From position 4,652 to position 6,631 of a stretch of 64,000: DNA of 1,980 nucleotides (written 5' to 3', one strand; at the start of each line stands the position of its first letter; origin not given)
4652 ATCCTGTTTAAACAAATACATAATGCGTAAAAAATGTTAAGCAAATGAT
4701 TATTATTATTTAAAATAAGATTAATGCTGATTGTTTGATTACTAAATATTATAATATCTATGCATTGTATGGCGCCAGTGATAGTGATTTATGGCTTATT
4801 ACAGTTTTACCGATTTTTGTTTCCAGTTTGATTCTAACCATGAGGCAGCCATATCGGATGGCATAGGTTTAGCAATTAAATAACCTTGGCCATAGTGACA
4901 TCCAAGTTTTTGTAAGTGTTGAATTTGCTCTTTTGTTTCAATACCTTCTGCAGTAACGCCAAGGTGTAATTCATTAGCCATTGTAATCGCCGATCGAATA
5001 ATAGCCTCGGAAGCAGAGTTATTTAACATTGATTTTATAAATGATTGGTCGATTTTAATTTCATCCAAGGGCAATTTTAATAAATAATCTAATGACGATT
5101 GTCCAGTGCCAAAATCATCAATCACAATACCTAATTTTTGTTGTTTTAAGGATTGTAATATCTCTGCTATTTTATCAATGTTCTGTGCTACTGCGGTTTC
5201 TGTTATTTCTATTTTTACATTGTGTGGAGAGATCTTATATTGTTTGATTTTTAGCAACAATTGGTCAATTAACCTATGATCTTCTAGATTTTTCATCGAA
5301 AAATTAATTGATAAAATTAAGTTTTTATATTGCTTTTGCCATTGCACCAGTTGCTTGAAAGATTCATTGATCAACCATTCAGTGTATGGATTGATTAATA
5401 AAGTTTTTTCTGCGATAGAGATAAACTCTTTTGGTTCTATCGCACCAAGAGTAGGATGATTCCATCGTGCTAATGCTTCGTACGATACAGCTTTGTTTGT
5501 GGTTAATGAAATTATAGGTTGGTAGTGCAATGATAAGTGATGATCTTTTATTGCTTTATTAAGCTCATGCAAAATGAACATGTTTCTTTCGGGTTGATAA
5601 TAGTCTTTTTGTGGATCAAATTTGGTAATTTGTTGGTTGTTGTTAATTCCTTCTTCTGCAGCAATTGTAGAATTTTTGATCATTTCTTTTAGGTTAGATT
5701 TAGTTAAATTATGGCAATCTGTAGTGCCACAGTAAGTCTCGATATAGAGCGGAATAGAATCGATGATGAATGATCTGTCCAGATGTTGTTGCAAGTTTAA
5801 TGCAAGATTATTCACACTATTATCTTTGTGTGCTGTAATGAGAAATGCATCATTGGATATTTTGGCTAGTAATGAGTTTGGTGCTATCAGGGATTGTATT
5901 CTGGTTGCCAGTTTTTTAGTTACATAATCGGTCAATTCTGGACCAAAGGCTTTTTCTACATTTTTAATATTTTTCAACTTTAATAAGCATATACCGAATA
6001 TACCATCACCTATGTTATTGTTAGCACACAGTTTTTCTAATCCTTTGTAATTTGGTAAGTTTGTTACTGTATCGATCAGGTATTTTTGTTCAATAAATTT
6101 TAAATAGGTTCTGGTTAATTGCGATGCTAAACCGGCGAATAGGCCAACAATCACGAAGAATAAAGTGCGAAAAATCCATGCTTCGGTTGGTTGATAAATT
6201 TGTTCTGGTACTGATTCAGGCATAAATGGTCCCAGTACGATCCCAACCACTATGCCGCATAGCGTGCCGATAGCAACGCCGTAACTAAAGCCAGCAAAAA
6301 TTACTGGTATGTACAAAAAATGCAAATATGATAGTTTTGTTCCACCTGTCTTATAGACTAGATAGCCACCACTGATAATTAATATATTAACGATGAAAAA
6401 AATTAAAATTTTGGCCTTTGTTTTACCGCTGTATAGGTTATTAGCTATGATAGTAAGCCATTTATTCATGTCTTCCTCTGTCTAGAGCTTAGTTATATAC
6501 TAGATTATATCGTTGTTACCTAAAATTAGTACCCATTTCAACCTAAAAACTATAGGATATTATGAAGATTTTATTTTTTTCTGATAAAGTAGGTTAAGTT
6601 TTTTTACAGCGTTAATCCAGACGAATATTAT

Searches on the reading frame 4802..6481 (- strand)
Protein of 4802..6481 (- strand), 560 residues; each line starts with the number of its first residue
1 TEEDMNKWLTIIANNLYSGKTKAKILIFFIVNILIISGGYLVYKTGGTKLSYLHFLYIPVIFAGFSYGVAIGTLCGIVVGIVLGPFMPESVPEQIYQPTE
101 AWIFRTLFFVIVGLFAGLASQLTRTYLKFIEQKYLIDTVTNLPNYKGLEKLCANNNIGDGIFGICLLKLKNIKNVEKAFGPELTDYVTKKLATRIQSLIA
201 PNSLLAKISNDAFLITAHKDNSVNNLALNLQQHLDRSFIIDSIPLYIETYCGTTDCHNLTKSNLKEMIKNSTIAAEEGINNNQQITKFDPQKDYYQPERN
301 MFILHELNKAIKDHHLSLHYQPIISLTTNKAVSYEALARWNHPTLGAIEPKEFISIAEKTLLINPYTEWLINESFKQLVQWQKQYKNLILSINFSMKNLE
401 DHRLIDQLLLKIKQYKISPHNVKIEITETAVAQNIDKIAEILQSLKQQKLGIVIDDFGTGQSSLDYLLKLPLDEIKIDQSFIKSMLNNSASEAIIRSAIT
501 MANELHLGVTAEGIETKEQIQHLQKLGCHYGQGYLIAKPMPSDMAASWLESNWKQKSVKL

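Call 23: search_protein_families(library=pfam, proteins=[window:4802-6481:-], max_evalue=0.01)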
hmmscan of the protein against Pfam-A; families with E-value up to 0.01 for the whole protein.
window:4802-6481:- (560 aa): 2 families
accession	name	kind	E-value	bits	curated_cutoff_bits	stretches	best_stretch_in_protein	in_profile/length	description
PF00563.25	EAL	-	3.1e-72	243.2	31.3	1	306-539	3-236/236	EAL domain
PF00990.26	GGDEF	-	1.3e-09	38.5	23.8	1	136-277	3-153/161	Diguanylate cyclase, GGDEF domain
